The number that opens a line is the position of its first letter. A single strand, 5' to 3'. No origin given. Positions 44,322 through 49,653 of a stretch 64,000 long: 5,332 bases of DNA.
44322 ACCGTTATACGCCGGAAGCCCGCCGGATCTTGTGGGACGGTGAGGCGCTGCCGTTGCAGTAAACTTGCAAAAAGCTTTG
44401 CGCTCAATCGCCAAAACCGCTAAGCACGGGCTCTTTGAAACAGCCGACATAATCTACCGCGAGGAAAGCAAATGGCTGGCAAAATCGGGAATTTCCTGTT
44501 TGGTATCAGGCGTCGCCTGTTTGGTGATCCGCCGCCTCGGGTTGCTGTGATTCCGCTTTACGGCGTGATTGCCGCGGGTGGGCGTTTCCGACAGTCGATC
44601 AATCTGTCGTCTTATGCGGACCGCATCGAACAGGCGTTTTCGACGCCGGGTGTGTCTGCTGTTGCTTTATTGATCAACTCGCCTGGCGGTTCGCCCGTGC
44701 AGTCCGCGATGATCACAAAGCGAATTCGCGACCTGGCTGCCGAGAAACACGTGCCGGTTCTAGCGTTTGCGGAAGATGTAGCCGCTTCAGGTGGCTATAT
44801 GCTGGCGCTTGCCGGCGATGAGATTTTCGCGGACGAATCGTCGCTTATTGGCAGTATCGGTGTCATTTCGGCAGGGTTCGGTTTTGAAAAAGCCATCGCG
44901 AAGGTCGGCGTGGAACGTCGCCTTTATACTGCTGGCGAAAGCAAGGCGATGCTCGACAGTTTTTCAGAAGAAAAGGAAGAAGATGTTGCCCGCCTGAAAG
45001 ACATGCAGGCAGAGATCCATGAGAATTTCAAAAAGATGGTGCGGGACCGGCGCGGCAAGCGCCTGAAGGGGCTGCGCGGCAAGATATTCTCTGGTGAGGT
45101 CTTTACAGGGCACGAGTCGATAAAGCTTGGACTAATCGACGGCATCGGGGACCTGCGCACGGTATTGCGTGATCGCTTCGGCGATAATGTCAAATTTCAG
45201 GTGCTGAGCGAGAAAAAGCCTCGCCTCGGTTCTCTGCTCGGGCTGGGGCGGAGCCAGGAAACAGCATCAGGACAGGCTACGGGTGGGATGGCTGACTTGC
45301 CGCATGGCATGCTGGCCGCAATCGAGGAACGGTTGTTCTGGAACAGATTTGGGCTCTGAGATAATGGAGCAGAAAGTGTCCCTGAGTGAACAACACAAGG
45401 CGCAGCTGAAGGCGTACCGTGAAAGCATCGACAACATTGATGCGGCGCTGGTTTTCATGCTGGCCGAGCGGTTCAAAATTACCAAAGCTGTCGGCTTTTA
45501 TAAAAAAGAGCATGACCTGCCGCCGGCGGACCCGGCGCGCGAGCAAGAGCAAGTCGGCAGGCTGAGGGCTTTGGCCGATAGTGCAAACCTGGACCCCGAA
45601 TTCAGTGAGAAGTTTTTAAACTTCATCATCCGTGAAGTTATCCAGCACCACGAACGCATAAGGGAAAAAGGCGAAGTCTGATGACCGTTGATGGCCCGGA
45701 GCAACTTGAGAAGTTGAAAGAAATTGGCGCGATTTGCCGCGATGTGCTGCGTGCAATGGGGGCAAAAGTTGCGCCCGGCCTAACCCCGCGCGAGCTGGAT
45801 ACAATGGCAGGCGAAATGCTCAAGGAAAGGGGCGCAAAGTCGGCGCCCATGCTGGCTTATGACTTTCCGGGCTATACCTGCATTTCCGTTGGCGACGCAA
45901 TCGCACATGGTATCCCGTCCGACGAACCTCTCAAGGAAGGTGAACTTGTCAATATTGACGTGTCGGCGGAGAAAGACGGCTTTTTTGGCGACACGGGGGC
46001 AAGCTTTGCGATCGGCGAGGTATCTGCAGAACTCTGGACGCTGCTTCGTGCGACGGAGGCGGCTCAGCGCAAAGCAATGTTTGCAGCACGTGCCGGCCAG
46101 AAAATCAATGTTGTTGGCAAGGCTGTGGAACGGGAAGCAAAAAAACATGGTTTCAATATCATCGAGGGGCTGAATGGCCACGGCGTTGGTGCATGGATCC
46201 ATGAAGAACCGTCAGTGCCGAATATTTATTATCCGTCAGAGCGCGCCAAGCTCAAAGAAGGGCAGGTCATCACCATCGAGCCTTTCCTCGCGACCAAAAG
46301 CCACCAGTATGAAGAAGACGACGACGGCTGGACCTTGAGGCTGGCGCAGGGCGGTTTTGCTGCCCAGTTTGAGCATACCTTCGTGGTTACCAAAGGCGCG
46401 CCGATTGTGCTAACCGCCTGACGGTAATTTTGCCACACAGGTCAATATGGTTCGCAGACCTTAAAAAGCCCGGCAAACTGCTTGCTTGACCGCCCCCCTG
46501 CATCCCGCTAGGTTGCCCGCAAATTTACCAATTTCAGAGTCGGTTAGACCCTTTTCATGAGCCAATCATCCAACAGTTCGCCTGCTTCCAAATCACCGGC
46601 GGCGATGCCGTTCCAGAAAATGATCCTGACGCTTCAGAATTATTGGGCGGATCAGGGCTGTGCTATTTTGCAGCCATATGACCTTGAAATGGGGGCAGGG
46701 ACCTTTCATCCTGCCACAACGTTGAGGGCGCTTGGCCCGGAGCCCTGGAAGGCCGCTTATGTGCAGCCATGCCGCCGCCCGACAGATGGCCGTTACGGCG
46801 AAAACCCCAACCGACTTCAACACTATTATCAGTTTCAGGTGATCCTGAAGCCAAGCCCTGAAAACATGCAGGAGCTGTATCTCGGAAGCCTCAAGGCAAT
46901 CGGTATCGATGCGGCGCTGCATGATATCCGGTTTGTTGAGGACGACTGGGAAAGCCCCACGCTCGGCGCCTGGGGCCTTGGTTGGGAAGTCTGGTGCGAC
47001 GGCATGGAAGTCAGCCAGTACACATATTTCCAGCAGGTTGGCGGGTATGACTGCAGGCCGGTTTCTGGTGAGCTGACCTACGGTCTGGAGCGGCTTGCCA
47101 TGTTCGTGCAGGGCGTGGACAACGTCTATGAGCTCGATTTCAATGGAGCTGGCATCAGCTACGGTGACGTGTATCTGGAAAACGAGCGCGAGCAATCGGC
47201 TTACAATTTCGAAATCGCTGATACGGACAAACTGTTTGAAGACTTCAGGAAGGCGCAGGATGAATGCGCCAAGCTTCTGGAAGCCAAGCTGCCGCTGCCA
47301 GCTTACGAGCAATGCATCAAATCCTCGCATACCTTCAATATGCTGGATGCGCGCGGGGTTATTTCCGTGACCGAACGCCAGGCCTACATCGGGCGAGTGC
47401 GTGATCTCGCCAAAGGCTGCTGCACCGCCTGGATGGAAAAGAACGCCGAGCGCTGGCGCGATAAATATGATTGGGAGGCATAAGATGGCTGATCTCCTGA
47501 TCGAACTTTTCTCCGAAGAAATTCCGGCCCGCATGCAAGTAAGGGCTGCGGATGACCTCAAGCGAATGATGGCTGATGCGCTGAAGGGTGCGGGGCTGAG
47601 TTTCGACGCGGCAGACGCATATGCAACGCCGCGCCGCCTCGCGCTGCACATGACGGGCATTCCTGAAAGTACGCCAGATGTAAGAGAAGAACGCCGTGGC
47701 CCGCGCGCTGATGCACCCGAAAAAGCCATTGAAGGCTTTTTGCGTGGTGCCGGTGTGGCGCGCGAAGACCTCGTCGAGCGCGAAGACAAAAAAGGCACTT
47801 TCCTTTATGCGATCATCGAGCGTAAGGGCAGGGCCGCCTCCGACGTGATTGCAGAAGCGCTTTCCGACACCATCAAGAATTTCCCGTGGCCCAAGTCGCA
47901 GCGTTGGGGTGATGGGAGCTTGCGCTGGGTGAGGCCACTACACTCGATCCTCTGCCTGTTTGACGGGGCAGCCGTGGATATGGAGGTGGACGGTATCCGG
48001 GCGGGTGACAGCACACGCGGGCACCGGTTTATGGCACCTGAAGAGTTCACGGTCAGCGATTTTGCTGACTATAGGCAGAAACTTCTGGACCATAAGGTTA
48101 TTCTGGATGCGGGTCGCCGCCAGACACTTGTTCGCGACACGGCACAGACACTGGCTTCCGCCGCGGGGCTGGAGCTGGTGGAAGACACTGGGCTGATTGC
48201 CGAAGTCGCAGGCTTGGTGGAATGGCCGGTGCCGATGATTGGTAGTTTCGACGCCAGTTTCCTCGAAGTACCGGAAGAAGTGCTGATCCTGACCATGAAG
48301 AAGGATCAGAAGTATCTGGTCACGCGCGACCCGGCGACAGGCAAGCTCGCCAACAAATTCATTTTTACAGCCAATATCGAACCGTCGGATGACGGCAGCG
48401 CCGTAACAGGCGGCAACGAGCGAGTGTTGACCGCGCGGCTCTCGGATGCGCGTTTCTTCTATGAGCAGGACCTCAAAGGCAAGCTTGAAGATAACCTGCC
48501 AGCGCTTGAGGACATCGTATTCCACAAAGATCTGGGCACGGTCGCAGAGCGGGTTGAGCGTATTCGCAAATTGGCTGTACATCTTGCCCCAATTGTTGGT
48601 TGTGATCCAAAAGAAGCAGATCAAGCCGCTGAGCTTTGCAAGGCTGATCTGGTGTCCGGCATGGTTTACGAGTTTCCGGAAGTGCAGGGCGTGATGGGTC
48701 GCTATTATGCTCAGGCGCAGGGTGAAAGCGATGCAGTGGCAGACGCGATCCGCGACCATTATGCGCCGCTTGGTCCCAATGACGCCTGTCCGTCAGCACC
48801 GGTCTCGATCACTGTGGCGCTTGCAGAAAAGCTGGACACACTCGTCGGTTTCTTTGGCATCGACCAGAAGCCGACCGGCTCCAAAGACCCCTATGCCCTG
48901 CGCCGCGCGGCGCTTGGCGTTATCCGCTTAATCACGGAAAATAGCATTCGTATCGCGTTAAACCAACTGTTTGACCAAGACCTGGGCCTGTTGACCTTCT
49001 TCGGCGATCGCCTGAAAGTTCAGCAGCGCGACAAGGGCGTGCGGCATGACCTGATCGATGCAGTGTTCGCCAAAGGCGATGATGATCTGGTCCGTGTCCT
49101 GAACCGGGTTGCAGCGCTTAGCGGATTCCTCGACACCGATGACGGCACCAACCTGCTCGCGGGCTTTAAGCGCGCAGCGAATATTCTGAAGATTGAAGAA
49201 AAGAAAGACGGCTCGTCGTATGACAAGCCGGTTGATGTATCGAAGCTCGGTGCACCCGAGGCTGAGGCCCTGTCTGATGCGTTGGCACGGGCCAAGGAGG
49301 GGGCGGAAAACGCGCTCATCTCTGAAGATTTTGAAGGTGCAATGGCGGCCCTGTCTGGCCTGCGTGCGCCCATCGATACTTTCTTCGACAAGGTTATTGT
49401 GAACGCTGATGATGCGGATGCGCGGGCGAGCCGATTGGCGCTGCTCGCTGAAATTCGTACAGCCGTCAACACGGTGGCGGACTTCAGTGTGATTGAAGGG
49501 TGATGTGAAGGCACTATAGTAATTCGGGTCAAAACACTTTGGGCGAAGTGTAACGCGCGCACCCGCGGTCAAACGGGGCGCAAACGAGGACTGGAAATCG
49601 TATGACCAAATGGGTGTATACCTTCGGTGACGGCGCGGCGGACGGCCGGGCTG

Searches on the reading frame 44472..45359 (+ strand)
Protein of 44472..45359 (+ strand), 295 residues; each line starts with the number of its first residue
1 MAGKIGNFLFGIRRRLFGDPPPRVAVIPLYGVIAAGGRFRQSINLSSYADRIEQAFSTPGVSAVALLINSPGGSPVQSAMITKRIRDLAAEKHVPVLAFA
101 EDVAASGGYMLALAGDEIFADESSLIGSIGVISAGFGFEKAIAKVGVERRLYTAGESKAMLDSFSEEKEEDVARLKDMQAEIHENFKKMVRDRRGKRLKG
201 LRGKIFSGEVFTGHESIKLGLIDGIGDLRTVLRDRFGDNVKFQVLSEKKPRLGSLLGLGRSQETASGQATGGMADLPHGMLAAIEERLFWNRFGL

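Call 70: search_protein_families(library=pfam, proteins=[window:44472-45359:+], max_evalue=0.00001)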
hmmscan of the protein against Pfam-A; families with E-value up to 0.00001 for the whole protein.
window:44472-45359:+ (295 aa): 3 families
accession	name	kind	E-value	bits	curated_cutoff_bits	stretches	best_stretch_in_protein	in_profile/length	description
PF01343.23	Peptidase_S49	-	2.2e-28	99.6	24.9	1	91-232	4-144/154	Peptidase family S49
PF25145.1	NfeD1b_N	-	5.7e-08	33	40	1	45-133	15-99/189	NfeD1b, N-terminal domain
PF01972.22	SDH_protease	-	4e-06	26.5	31.3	1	57-129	87-155/286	ClpP-like SDH-type serine proteinase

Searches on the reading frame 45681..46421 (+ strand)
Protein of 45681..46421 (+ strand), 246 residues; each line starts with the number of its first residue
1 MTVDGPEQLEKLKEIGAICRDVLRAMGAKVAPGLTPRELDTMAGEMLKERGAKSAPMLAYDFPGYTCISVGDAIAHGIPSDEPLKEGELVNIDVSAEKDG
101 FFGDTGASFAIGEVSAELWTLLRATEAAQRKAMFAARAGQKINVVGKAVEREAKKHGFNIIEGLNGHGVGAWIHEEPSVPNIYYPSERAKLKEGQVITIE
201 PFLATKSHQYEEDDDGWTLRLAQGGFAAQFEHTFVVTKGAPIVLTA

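Call 70: search_protein_families(library=pfam, proteins=[window:45681-46421:+], max_evalue=0.00001)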
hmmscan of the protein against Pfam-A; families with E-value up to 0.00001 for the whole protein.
window:45681-46421:+ (246 aa): 1 family
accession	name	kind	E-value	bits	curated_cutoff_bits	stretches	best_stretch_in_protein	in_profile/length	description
PF00557.29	Peptidase_M24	-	1.7e-42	146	23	1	10-238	1-208/208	Metallopeptidase family M24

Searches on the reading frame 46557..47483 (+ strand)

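Call 70: search_protein_families(library=pfam, proteins=[window:46557-47483:+], max_evalue=0.00001)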
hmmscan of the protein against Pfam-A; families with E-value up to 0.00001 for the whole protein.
window:46557-47483:+ (308 aa): 1 family
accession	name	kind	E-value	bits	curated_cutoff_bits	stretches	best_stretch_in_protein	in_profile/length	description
PF02091.20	tRNA-synt_2e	-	7.2e-149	495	27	1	19-295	1-276/278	Glycyl-tRNA synthetase alpha subunit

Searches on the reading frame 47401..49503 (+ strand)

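Call 70: search_protein_families(library=pfam, proteins=[window:47401-49503:+], max_evalue=0.00001)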
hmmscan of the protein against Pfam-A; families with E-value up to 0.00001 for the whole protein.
window:47401-49503:+ (700 aa): 2 families
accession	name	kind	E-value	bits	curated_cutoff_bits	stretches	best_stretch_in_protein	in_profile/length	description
PF02092.22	tRNA_synt_2f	-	3.2e-193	643.9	29.2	1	32-556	1-535/536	Glycyl-tRNA synthetase beta subunit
PF05746.21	DALR_1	-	1.7e-07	31.8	22.3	1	589-689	5-102/117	DALR anticodon binding domain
